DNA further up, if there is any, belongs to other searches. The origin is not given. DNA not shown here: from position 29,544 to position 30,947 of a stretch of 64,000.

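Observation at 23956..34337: Candidate pathway for an undescribed C4-branched or carbocyclic higher-carbon CDP-sugar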

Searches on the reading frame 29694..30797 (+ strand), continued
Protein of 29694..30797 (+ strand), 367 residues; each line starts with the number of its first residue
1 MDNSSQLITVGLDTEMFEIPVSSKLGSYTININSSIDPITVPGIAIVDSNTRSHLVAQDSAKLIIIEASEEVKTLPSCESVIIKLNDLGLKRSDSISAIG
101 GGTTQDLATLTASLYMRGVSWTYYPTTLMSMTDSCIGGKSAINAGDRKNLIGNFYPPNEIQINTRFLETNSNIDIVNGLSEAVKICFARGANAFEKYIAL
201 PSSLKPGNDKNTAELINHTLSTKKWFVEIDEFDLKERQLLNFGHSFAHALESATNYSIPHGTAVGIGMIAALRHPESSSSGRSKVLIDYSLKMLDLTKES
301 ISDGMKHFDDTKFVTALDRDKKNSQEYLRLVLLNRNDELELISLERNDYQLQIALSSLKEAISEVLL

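Call 34: find_homologous_proteins(query=L005:11062-12849:+)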
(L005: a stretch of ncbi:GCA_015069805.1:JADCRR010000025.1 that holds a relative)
Query L005:11062-12849:+ (595 aa): 6099 proteins with E <= 0.001 among 8000 candidates; the best 120 are listed.
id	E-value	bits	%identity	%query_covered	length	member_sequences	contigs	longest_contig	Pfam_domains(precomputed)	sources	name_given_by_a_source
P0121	0.0e+0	1346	100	100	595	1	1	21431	PF02775.27,PF02776.24,PF00205.29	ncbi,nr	ncbi:MAG: thiamine pyrophosphate-binding protein [Gordonia polyisoprenivorans]|nr:thiamine pyrophosp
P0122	4.7e-270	915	69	100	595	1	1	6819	PF02775.27,PF02776.24,PF00205.29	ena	-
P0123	3.7e-266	902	68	100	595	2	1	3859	PF02775.27,PF02776.24,PF00205.29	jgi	-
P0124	3.7e-266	902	68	100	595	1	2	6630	PF02775.27,PF02776.24,PF00205.29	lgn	-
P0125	1.6e-265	900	68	100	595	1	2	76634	PF02775.27,PF02776.24,PF00205.29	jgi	jgi:acetolactate synthase-1/2/3 large subunit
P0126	3.0e-263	893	67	99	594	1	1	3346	PF02775.27,PF02776.24,PF00205.29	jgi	jgi:acetolactate synthase-1/2/3 large subunit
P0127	8.3e-263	891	67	99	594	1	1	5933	PF02775.27,PF02776.24,PF00205.29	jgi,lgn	jgi:acetolactate synthase-1/2/3 large subunit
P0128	1.2e-262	891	68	97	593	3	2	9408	PF02775.27,PF02776.24,PF00205.29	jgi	jgi:acetolactate synthase-1/2/3 large subunit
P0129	2.6e-261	886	66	100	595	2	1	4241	PF02775.27,PF02776.24,PF00205.29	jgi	jgi:acetolactate synthase-1/2/3 large subunit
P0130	4.6e-261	886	66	99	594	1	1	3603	PF02775.27,PF02776.24,PF00205.29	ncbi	ncbi:MAG: thiamine pyrophosphate-binding protein [Lacisediminihabitans sp.]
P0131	2.1e-260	883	67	99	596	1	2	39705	PF02775.27,PF02776.24,PF00205.29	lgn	-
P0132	2.3e-260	883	66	100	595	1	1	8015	PF02775.27,PF02776.24,PF00205.29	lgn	-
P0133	1.4e-259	881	66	100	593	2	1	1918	PF02775.27,PF02776.24,PF00205.29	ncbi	-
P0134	4.9e-259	879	66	99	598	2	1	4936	PF02775.27,PF02776.24,PF00205.29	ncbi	ncbi:MAG: thiamine pyrophosphate-binding protein [Solirubrobacterales bacterium]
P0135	9.6e-259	878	66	100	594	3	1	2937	PF02775.27,PF02776.24,PF00205.29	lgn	-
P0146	1.9e-246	837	62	99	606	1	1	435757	PF02775.27,PF02776.24,PF00205.29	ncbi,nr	ncbi:Acetolactate synthase [Mycolicibacterium rhodesiae JS60]|nr:Acetolactate synthase [Mycolicibact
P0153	6.3e-243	826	62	99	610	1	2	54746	PF02775.27,PF02776.24,PF00205.29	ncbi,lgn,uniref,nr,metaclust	ncbi:acetolactate synthase [Mycobacterium malmoense]|uniref:thiamine pyrophosphate-binding protein n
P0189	1.8e-236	804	61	99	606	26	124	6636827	PF02775.27,PF02776.24,PF00205.29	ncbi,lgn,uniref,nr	ncbi:acetolactate synthase (large subunit) IlvB1_3 [Mycobacterium marinum M]|uniref:acetolactate syn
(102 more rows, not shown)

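Call 35: find_encoding_contigs(protein=P0189, flank=10000, max_places=1)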
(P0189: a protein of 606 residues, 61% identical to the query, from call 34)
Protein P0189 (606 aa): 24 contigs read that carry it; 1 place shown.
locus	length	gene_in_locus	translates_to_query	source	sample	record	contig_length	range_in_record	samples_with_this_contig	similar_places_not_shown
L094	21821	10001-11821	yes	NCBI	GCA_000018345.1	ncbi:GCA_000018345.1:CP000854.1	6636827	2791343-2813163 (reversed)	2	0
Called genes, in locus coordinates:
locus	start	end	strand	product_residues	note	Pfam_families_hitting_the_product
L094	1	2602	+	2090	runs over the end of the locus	PF00109:ketoacyl-synt, PF02801:Ketoacyl-synt_C, PF16197:KAsynt_C_assoc, PF22336:RhiE-like_linker, PF22621:CurL-like_PKS_C, PF00698:Acyl_transf_1, PF21089:PKS_DH_N, PF14765:PS-DH, +6 more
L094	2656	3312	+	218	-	PF13489:Methyltransf_23, PF07021:MetW, PF13847:Methyltransf_31, PF08241:Methyltransf_11, PF08242:Methyltransf_12, PF13649:Methyltransf_25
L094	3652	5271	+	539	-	-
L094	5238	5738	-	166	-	PF04138:GtrA_DPMS_TM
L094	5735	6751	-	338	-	PF01073:3Beta_HSD (weak), PF01370:Epimerase, PF02719:Polysacc_synt_2, PF04321:RmlD_sub_bind, PF07993:NAD_binding_4 (faint), PF16363:GDP_Man_Dehyd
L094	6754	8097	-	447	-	PF01041:DegT_DnrJ_EryC1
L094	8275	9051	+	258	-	PF00483:NTP_transferase, PF12804:NTP_transf_3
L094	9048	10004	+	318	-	PF00535:Glycos_transf_2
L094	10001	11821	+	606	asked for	PF02776:TPP_enzyme_N, PF00205:TPP_enzyme_M, PF02775:TPP_enzyme_C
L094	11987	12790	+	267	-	PF03328:HpcH_HpaI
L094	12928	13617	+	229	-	PF01370:Epimerase, PF00106:adh_short, PF13561:adh_short_C2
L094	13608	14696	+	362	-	PF01761:DHQ_synthase, PF24621:DHQS_C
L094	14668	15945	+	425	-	PF00370:FGGY_N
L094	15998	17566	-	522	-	PF09594:GT87 (weak)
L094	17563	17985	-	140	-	-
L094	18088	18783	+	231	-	PF08889:WbqC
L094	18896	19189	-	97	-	PF03992:ABM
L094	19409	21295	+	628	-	PF04134:DCC1-like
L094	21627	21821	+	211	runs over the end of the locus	PF13489:Methyltransf_23 (weak), PF08241:Methyltransf_11 (weak), PF08242:Methyltransf_12, PF13649:Methyltransf_25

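Call 40: search_protein_families(library=ncbifam, proteins=[L094:13608-14696:+, L094:12928-13617:+, L094:14668-15945:+, L094:11987-12790:+, L005:10001-11065:+, L006:10001-11068:+], max_evalue=1e-10)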
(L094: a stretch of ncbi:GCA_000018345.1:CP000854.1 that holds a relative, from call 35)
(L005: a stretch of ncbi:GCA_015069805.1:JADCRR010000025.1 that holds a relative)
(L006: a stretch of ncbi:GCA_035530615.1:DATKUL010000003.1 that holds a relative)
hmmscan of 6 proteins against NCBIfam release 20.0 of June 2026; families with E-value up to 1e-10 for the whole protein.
L094:13608-14696:+ (362 aa): 5 families
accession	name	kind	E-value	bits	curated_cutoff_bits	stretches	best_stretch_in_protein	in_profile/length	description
TIGR04425.1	P_lya_rel_AroB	hypoth_equivalog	1e-92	310.8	400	1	10-353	1-345/348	AroB-related putative sugar phosphate phospholyase (cyclizing)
TIGR01357.1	aroB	equivalog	2.1e-72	244.2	305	1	35-337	21-331/344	3-dehydroquinate synthase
NF004852.0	PRK06203.1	equivalog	8.3e-42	143.5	333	1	63-293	92-326/407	3-dehydroquinate synthase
NF010556.0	PRK13951.1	equivalog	5.4e-41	141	560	1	31-321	181-463/492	bifunctional shikimate kinase AroK/3-dehydroquinate synthase AroB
NF010627.0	PRK14021.1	equivalog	6.1e-30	104.1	565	1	68-345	246-533/542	bifunctional shikimate kinase/3-dehydroquinate synthase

L094:12928-13617:+ (229 aa): 189 families (the best 25 are shown)
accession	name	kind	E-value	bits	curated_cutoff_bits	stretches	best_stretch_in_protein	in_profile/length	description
NF009466.0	PRK12826.1-2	subfamily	1.5e-48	165.4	222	1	63-227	81-245/248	3-oxoacyl-ACP reductase FabG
TIGR01830.1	3oxo_ACP_reduc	equivalog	3.1e-47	161.3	297.75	1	62-226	75-238/239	3-oxoacyl-[acyl-carrier-protein] reductase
NF047420.2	EF_P_mod_YmfI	equivalog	3.8e-47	161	238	1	44-226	55-235/236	elongation factor P 5-aminopentanone reductase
NF009464.0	PRK12824.1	subfamily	1.3e-46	159.2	269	1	61-226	78-242/245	3-oxoacyl-ACP reductase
NF005559.1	PRK07231.1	subfamily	1.9e-44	152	215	1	64-227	81-248/249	glucose 1-dehydrogenase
NF004197.0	PRK05653.1-1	equivalog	4e-43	147.8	332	1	61-227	82-247/249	3-oxoacyl-ACP reductase FabG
NF009384.0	PRK12743.1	equivalog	1.7e-42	145.4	264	1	44-227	62-248/258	SDR family oxidoreductase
TIGR01829.1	AcAcCoA_reduct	subfamily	6.2e-42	143.9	302.1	1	63-226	78-240/242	acetoacetyl-CoA reductase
NF053701.1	CsHdxCHCADhChcB2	equivalog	1.5e-41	142.6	350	1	62-227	78-243/245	cis-4-hydroxycyclohexanecarboxylate dehydrogenase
NF005309.0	PRK06841.1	subfamily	4.6e-41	141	286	1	61-226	87-252/255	GolD/DthD family dehydrogenase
NF004199.0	PRK05653.1-4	equivalog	6.7e-40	137.2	301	1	61-227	81-246/247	3-oxoacyl-ACP reductase FabG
NF004778.0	PRK06124.1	equivalog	1.1e-39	136.4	303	1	63-227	88-253/256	SDR family oxidoreductase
NF004198.0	PRK05653.1-3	equivalog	4.4e-39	134.4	296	1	63-226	84-246/248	3-oxoacyl-ACP reductase FabG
NF009468.0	PRK12826.1-4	equivalog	6.8e-39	134.1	318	1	49-226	67-247/256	SDR family oxidoreductase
NF052558.1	MBtsdlDhBudC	equivalog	8.5e-39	133.6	270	1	63-226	78-241/250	meso-2,3-butanediol dehydrogenase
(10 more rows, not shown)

L094:14668-15945:+ (425 aa): 2 families
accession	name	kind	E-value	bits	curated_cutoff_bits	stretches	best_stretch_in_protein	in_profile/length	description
TIGR01312.1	XylB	equivalog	8.3e-16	57.6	380.25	1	9-263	3-266/481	xylulokinase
TIGR01311.1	glycerol_kin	equivalog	1.2e-11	43.7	590.35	0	152-256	155-265/496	glycerol kinase GlpK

L094:11987-12790:+ (267 aa): 0 families

L005:10001-11065:+ (354 aa): 5 families
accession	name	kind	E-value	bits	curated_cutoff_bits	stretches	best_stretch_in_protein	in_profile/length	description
TIGR04425.1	P_lya_rel_AroB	hypoth_equivalog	8.8e-81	271.6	400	1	6-334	1-335/348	AroB-related putative sugar phosphate phospholyase (cyclizing)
TIGR01357.1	aroB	equivalog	2.2e-68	231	305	1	48-333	52-337/344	3-dehydroquinate synthase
NF004852.0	PRK06203.1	equivalog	2.7e-41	141.8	333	1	49-255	91-300/407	3-dehydroquinate synthase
NF010627.0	PRK14021.1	equivalog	2.6e-38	131.7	565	1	50-321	241-519/542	bifunctional shikimate kinase/3-dehydroquinate synthase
NF010556.0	PRK13951.1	equivalog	2.4e-34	119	560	1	11-294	170-452/492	bifunctional shikimate kinase AroK/3-dehydroquinate synthase AroB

L006:10001-11068:+ (355 aa): 5 families
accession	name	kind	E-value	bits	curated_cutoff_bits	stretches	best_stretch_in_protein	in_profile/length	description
TIGR04425.1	P_lya_rel_AroB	hypoth_equivalog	3.7e-84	282.7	400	1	7-344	2-345/348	AroB-related putative sugar phosphate phospholyase (cyclizing)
TIGR01357.1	aroB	equivalog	1.7e-71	241.2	305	1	39-321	41-324/344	3-dehydroquinate synthase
NF004852.0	PRK06203.1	equivalog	4.7e-42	144.3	333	1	47-295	89-339/407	3-dehydroquinate synthase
NF010556.0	PRK13951.1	equivalog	3.4e-38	131.7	560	1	46-330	205-483/492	bifunctional shikimate kinase AroK/3-dehydroquinate synthase AroB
NF010627.0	PRK14021.1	equivalog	1.2e-36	126.2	565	1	53-259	244-459/542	bifunctional shikimate kinase/3-dehydroquinate synthase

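Call 66: search_protein_families(library=pfam, proteins=[L001:7565-8527:+, L094:3652-5271:+, L094:15998-17566:-, L007:3995-6025:-, L007:1097-3748:-], max_evalue=0.01)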
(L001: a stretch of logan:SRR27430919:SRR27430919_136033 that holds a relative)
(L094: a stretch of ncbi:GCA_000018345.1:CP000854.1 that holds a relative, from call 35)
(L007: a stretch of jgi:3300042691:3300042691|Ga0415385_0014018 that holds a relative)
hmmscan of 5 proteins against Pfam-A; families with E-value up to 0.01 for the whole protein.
L001:7565-8527:+ (320 aa): 1 family
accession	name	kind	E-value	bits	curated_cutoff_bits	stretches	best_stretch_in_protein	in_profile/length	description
PF13489.12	Methyltransf_23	-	1.5e-15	57.7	27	1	117-267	13-162/164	Methyltransferase domain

L094:3652-5271:+ (539 aa): 0 families

L094:15998-17566:- (522 aa): 1 family
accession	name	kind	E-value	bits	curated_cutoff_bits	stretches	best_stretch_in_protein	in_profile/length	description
PF09594.16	GT87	-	7.5e-07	29.6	25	1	110-287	3-174/237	Glycosyltransferase family 87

L007:3995-6025:- (676 aa): 0 families

L007:1097-3748:- (883 aa): 1 family
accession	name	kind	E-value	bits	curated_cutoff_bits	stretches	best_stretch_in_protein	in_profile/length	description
PF09594.16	GT87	-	1.1e-23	84.6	25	1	547-791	2-237/237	Glycosyltransferase family 87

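Call 70: search_protein_families(library=pfam, proteins=[L015:4590-5597:+, L015:5602-7710:+, L015:7707-9137:+, L015:9295-9999:+, L015:11056-12843:+, L015:12927-13595:-, L015:13647-15101:-, L015:15108-16901:-, L015:17037-17699:+, L015:17729-19411:-], max_evalue=0.0001)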
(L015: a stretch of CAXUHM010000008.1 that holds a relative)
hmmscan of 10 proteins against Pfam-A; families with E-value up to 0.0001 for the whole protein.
L015:4590-5597:+ (335 aa): 2 families
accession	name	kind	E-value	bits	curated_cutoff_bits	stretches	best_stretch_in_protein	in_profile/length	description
PF07228.17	SpoIIE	-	1.3e-10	42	25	1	172-333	2-188/192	Stage II sporulation protein E (SpoIIE)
PF13581.12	HATPase_c_2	-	2.3e-05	24.8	27.4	1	18-132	5-123/127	Histidine kinase-like ATPase domain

L015:5602-7710:+ (702 aa): 4 families
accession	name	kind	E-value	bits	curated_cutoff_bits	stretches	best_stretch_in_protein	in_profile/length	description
PF02518.31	HATPase_c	-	9.2e-40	136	26.4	2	334-443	2-110/111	Histidine kinase-, DNA gyrase B-, and HSP90-like ATPase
PF00072.30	Response_reg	-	1.8e-31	109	30.2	2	582-681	1-100/111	Response regulator receiver domain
PF00512.31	HisKA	-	2.2e-18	66.5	26.9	1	220-287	2-66/66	His Kinase A (phospho-acceptor) domain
PF13581.12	HATPase_c_2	-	1.8e-14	54.2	27.4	1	15-132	7-127/127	Histidine kinase-like ATPase domain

L015:7707-9137:+ (476 aa): 4 families
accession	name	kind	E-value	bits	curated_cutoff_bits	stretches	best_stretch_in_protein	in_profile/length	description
PF02518.31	HATPase_c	-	3.1e-21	76.3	26.4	1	362-475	3-108/111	Histidine kinase-, DNA gyrase B-, and HSP90-like ATPase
PF00072.30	Response_reg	-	1.2e-19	70.9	30.2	1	10-121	1-110/111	Response regulator receiver domain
PF00512.31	HisKA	-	5.6e-07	30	26.9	1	256-316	3-62/66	His Kinase A (phospho-acceptor) domain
PF23198.2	PDE8A_N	-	8.7e-06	26.1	29.6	1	4-140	6-144/147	PDE8A-like, N-terminal domain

L015:9295-9999:+ (234 aa): 4 families
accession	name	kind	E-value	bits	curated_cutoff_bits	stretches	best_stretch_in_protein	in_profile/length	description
PF13561.12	adh_short_C2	-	9.7e-23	81.4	27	1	74-229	80-236/236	Enoyl-(Acyl carrier protein) reductase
PF00106.31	adh_short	-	1.5e-12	47.8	26.6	1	67-178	79-190/195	short chain dehydrogenase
PF13460.12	NAD_binding_10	-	3.5e-08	34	27.2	1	10-95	1-90/184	NAD(P)H-binding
PF01370.27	Epimerase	-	5.6e-05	23.1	20.9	1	7-53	2-51/240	NAD dependent epimerase/dehydratase family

L015:11056-12843:+ (595 aa): 3 families
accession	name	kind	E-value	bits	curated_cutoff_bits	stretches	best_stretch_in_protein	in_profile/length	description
PF00205.28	TPP_enzyme_M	-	1.4e-26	93.3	30.4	1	202-335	2-135/137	Thiamine pyrophosphate enzyme, central domain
PF02776.23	TPP_enzyme_N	-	2.2e-25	89.1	26.8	1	9-123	2-113/119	Thiamine pyrophosphate enzyme, N-terminal TPP binding domain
PF02775.26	TPP_enzyme_C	-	2.3e-24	86.3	21.9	1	398-543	3-147/151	Thiamine pyrophosphate enzyme, C-terminal TPP binding domain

L015:12927-13595:- (222 aa): 4 families
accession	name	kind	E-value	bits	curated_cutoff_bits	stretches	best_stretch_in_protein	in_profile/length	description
PF13419.12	HAD_2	-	6.6e-34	118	23.8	1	7-186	1-178/178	Haloacid dehalogenase-like hydrolase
PF00702.32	Hydrolase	-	1e-30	108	26.4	1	5-180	2-191/191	haloacid dehalogenase-like hydrolase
PF13242.12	Hydrolase_like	-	8.3e-10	38.9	22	1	142-198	3-60/75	HAD-hyrolase-like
PF12710.13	HAD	-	1.1e-09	39.4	27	1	7-176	1-188/189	haloacid dehalogenase-like hydrolase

L015:13647-15101:- (484 aa): 3 families
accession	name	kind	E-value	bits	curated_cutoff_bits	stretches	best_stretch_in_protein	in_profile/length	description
PF02518.31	HATPase_c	-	2.2e-24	86.5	26.4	1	375-477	5-110/111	Histidine kinase-, DNA gyrase B-, and HSP90-like ATPase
PF14501.12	HATPase_c_5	-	4.5e-08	33.4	22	1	377-473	7-100/102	GHKL domain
PF00027.35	cNMP_binding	-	1.6e-07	31.6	27.5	1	52-133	7-88/89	Cyclic nucleotide-binding domain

L015:15108-16901:- (597 aa): 10 families
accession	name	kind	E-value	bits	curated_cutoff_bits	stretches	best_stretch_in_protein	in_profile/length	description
PF07992.20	Pyr_redox_2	-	2.7e-35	122.6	26.1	1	277-583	1-291/291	Pyridine nucleotide-disulphide oxidoreductase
PF13738.12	Pyr_redox_3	-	4.8e-18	65.9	30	1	352-530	101-285/305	Pyridine nucleotide-disulphide oxidoreductase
PF00072.30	Response_reg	-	7.5e-12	45.8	30.2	1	57-167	3-104/111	Response regulator receiver domain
PF01266.30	DAO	-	8.9e-09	35.8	27.9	0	278-318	1-43/353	FAD dependent oxidoreductase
PF00070.33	Pyr_redox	-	3e-08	34.5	22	1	420-487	1-71/82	Pyridine nucleotide-disulphide oxidoreductase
PF05834.18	Lycopene_cycl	-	4.9e-06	26.3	23.4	0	347-388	101-144/380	Lycopene cyclase protein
PF12831.13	FAD_oxidored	-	9.9e-06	25.5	27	1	278-315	1-39/416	FAD dependent oxidoreductase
PF03486.20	HI0933_like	-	4.7e-05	23.4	50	0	278-308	2-32/244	HI0933-like protein Rossmann domain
PF00890.30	FAD_binding_2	-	4.9e-05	23.1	20.4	1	278-317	1-41/414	FAD binding domain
PF01946.23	Thi4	-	5e-05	23.1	26.2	0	277-314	18-57/235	Thi4 family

L015:17037-17699:+ (220 aa): 1 family
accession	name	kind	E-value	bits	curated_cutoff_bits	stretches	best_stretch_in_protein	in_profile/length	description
PF00196.25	GerE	-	1e-08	35.1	23.5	1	142-195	3-56/57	Bacterial regulatory proteins, luxR family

L015:17729-19411:- (560 aa): 1 family
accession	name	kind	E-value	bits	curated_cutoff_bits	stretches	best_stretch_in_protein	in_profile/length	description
PF00171.27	Aldedh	-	9.9e-143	476.4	23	1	78-540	7-461/461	Aldehyde dehydrogenase family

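Call 88: find_encoding_contigs(protein=P0146, flank=10000, max_places=1)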
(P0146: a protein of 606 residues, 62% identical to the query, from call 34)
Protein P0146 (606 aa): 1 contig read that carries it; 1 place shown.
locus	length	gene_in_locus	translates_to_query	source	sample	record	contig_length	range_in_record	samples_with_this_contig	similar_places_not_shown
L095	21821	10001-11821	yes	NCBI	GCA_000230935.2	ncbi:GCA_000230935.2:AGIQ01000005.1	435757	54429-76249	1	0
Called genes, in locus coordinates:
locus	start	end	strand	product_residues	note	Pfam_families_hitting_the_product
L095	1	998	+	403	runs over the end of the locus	PF03721:UDPG_MGDP_dh_N, PF00984:UDPG_MGDP_dh, PF03720:UDPG_MGDP_dh_C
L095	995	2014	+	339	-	PF01370:Epimerase, PF04321:RmlD_sub_bind (faint), PF07993:NAD_binding_4 (faint), PF13460:NAD_binding_10 (weak), PF16363:GDP_Man_Dehyd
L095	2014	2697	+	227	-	PF13489:Methyltransf_23, PF13649:Methyltransf_25 (weak), PF08241:Methyltransf_11 (weak), PF08242:Methyltransf_12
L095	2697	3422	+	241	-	PF00535:Glycos_transf_2, PF13641:Glyco_tranf_2_3 (weak), PF13506:Glyco_transf_21 (weak)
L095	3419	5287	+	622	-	-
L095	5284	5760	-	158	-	PF04138:GtrA_DPMS_TM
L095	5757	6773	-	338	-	PF01073:3Beta_HSD (weak), PF01370:Epimerase, PF02719:Polysacc_synt_2, PF04321:RmlD_sub_bind, PF07993:NAD_binding_4 (faint), PF16363:GDP_Man_Dehyd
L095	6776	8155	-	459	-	PF01041:DegT_DnrJ_EryC1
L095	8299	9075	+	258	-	PF00483:NTP_transferase, PF12804:NTP_transf_3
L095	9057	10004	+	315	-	PF00535:Glycos_transf_2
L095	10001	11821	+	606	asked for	PF02776:TPP_enzyme_N, PF00205:TPP_enzyme_M, PF02775:TPP_enzyme_C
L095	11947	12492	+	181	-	PF00106:adh_short, PF13561:adh_short_C2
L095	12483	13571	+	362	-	PF01761:DHQ_synthase, PF24621:DHQS_C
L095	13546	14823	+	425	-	PF00370:FGGY_N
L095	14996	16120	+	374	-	PF01041:DegT_DnrJ_EryC1, PF01212:Beta_elim_lyase (weak)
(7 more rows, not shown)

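Call 89: find_encoding_contigs(protein=P0153, flank=10000, max_places=1)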
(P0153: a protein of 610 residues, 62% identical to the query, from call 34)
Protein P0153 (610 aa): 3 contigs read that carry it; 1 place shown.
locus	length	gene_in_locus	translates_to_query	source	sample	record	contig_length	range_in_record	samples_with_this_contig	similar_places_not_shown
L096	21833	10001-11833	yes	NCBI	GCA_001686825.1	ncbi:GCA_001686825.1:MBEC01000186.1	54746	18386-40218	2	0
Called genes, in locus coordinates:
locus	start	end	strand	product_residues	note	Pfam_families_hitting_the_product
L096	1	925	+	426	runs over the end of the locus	PF03033:Glyco_transf_28 (weak), PF06722:EryCIII-like_C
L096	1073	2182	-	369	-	PF14307:Glyco_tran_WbsX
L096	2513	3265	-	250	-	PF13578:Methyltransf_24 (weak)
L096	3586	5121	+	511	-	-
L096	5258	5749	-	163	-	PF04138:GtrA_DPMS_TM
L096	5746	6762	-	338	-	PF01073:3Beta_HSD (weak), PF01370:Epimerase, PF02719:Polysacc_synt_2, PF04321:RmlD_sub_bind, PF07993:NAD_binding_4 (faint), PF16363:GDP_Man_Dehyd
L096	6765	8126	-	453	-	PF01041:DegT_DnrJ_EryC1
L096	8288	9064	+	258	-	PF00483:NTP_transferase, PF12804:NTP_transf_3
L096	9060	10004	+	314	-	PF00535:Glycos_transf_2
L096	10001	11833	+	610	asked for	PF02776:TPP_enzyme_N, PF00205:TPP_enzyme_M, PF02775:TPP_enzyme_C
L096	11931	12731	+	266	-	PF03328:HpcH_HpaI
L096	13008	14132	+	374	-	PF01041:DegT_DnrJ_EryC1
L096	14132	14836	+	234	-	PF08889:WbqC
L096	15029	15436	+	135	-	-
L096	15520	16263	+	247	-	PF13489:Methyltransf_23, PF08241:Methyltransf_11 (weak), PF08242:Methyltransf_12 (weak)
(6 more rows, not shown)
